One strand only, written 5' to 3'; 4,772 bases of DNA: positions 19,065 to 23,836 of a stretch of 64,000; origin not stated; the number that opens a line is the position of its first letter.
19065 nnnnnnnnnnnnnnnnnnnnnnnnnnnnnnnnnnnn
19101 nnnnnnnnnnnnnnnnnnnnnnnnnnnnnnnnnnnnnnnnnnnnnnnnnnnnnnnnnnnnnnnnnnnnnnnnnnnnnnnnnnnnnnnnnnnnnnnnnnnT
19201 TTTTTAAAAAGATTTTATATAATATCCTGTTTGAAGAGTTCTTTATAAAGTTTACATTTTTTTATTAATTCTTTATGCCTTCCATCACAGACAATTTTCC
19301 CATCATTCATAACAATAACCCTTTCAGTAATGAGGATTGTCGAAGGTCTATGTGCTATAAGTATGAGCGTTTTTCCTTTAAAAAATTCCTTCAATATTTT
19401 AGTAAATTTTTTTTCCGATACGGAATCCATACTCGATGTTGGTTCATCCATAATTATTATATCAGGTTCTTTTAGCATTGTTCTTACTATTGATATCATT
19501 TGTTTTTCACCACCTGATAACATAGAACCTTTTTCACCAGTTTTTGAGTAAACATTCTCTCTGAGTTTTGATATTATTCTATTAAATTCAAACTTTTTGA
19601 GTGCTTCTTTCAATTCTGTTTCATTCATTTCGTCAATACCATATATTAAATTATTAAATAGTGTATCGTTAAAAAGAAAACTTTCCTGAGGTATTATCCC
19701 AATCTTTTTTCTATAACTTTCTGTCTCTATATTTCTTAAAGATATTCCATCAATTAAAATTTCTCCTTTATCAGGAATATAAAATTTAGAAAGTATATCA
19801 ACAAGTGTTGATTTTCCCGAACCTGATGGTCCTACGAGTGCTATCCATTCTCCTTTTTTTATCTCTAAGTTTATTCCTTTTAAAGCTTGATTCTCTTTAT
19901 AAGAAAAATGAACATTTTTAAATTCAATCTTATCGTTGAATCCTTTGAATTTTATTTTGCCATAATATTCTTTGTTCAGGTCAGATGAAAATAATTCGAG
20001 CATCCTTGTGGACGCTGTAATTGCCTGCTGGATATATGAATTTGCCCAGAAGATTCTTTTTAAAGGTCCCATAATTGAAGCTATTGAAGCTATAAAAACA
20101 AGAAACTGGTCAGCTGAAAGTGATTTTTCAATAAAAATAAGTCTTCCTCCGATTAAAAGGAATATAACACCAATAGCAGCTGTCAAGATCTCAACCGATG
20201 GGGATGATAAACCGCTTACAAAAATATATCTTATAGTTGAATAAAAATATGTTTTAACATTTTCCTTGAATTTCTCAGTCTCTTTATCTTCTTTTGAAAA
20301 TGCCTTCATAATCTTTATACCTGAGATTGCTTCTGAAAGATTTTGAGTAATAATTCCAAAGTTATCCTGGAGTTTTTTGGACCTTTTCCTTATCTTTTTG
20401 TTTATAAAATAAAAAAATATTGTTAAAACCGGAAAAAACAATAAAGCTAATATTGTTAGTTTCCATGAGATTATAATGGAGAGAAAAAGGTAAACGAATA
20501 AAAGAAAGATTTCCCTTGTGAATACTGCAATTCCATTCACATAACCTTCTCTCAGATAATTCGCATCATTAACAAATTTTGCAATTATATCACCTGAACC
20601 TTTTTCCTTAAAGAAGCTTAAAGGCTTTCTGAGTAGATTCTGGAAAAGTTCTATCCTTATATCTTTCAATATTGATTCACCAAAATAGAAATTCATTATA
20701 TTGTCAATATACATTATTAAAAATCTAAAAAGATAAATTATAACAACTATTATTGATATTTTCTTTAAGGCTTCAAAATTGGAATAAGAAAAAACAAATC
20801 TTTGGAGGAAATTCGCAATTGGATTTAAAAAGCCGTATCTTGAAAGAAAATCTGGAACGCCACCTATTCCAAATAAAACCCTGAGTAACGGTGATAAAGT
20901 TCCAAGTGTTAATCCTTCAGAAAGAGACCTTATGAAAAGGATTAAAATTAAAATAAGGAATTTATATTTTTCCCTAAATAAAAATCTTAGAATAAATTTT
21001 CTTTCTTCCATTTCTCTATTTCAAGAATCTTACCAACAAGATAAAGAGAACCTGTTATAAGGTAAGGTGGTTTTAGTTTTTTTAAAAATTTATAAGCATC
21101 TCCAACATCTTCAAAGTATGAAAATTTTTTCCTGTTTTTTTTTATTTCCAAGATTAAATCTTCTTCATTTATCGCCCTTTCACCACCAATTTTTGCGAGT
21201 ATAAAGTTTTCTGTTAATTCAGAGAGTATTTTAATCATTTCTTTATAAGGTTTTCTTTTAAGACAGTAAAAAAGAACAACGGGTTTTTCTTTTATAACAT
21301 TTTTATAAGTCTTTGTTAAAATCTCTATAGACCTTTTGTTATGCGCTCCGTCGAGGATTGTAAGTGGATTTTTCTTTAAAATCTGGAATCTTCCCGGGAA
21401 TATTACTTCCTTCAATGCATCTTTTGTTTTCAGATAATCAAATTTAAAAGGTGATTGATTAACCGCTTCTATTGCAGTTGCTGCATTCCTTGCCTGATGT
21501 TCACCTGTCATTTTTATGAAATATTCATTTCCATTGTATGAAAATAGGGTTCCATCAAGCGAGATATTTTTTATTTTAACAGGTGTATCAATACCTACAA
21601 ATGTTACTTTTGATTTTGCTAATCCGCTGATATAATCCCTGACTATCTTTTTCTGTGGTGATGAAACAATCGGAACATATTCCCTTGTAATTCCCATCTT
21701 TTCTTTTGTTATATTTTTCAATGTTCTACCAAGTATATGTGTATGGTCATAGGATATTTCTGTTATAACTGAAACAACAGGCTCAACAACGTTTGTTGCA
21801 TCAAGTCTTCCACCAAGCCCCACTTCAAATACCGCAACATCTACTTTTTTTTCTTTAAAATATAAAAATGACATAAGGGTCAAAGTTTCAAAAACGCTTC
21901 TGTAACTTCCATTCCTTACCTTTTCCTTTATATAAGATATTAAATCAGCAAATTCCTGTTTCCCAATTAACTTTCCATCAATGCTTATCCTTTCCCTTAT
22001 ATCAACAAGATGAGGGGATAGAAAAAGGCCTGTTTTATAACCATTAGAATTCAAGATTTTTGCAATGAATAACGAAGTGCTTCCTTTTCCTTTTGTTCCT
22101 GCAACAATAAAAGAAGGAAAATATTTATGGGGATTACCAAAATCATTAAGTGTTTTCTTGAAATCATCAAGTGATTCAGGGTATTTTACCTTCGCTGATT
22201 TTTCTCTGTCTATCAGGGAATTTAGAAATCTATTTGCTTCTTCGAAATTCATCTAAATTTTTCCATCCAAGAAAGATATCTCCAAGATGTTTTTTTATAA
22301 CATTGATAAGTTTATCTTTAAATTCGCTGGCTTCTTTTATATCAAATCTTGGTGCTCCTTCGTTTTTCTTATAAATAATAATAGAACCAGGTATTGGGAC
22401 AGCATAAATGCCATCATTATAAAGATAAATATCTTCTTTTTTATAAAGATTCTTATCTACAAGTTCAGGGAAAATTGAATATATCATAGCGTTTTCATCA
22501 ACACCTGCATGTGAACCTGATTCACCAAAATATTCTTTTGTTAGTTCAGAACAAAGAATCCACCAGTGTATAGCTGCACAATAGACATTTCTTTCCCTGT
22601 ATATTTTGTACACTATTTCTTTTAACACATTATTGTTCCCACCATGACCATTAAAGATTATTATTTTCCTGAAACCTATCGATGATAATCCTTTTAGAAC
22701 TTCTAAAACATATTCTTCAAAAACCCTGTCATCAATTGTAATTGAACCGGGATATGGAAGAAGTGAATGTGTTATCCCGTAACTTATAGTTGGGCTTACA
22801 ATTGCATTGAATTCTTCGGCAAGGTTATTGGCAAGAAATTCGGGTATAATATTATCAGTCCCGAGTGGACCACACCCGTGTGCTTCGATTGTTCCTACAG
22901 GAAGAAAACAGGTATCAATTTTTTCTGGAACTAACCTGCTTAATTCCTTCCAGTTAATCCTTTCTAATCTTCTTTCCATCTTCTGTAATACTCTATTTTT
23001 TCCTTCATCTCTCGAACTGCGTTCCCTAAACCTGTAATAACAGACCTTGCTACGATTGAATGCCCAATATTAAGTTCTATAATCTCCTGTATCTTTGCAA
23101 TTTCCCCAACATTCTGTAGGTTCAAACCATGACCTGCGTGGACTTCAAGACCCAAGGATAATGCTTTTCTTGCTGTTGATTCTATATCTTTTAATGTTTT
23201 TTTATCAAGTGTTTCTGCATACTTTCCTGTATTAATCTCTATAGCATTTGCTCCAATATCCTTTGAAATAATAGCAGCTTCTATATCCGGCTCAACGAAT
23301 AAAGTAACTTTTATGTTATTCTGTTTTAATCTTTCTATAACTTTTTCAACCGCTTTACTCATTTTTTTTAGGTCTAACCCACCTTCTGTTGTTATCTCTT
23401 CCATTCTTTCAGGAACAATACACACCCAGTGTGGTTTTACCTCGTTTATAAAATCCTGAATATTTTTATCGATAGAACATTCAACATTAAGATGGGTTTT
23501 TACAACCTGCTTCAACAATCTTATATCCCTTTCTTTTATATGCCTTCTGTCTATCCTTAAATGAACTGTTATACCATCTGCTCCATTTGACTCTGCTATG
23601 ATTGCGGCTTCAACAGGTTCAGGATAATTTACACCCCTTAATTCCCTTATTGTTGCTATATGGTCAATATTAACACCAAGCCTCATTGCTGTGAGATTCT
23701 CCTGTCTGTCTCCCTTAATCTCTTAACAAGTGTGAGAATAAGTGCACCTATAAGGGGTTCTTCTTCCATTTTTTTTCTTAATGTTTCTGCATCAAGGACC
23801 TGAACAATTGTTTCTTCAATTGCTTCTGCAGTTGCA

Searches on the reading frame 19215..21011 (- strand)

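Call 17: search_protein_families(library=pfam, proteins=[window:19215-21011:-], max_evalue=0.00001)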
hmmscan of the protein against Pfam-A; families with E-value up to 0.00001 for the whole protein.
window:19215-21011:- (598 aa): 3 families
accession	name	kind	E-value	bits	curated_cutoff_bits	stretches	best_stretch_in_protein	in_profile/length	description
PF00664.28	ABC_membrane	-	1.1e-43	150.4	28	1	72-317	28-274/274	ABC transporter transmembrane region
PF00005.33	ABC_tran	-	2.4e-35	122.5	25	1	377-526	1-137/137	ABC transporter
PF02463.25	SMC_N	-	1e-07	32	40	0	389-566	26-209/220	RecF/RecN/SMC N terminal domain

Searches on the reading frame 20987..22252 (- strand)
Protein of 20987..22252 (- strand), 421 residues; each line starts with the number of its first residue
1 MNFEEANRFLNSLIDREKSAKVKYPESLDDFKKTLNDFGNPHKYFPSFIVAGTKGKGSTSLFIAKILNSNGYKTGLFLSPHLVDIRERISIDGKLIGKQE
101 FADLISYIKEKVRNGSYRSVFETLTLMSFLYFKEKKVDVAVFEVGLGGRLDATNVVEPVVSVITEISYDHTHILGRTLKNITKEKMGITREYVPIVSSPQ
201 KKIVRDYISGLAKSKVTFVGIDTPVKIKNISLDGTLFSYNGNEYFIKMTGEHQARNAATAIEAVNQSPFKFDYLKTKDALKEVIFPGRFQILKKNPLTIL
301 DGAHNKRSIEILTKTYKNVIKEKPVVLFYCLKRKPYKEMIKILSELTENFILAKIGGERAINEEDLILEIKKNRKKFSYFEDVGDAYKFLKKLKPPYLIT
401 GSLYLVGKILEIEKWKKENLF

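Call 17: search_protein_families(library=pfam, proteins=[window:20987-22252:-], max_evalue=0.00001)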
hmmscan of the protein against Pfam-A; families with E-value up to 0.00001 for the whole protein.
window:20987-22252:- (421 aa): 2 families
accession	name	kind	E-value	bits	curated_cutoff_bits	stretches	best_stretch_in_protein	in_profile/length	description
PF08245.18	Mur_ligase_M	-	4e-13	50.2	24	1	50-263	1-199/200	Mur ligase middle domain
PF02875.26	Mur_ligase_C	-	1.1e-08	36.4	28.4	1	287-396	1-118/127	Mur ligase, glutamate ligase domain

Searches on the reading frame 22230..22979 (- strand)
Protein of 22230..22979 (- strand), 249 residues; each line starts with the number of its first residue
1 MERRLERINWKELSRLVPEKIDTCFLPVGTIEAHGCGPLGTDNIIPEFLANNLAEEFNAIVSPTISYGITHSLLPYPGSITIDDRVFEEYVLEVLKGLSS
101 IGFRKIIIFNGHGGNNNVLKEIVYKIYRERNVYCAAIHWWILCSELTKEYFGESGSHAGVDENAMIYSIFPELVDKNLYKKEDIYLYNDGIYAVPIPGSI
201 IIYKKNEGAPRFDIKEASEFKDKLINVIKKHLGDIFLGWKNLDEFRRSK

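Call 17: search_protein_families(library=pfam, proteins=[window:22230-22979:-], max_evalue=0.00001)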
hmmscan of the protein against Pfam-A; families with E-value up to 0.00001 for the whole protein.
window:22230-22979:- (249 aa): 1 family
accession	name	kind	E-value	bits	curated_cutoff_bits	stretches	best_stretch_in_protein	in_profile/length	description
PF02633.19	Creatininase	-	1.6e-41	142.7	31.3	1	7-183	2-187/238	Creatinine amidohydrolase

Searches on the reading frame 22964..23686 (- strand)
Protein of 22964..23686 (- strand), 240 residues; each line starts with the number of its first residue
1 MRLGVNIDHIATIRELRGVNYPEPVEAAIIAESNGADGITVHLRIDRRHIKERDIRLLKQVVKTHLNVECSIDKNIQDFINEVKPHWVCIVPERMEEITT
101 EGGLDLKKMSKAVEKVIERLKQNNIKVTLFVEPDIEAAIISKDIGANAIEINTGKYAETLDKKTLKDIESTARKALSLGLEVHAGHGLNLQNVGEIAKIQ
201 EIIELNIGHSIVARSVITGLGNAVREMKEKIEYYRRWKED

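Call 17: search_protein_families(library=pfam, proteins=[window:22964-23686:-], max_evalue=0.00001)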
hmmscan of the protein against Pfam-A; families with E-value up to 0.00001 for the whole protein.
window:22964-23686:- (240 aa): 1 family
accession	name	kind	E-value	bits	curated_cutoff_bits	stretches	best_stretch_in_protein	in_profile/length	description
PF03740.19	PdxJ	-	9.2e-89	297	24.5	1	2-230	1-233/234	Pyridoxal phosphate biosynthesis protein PdxJ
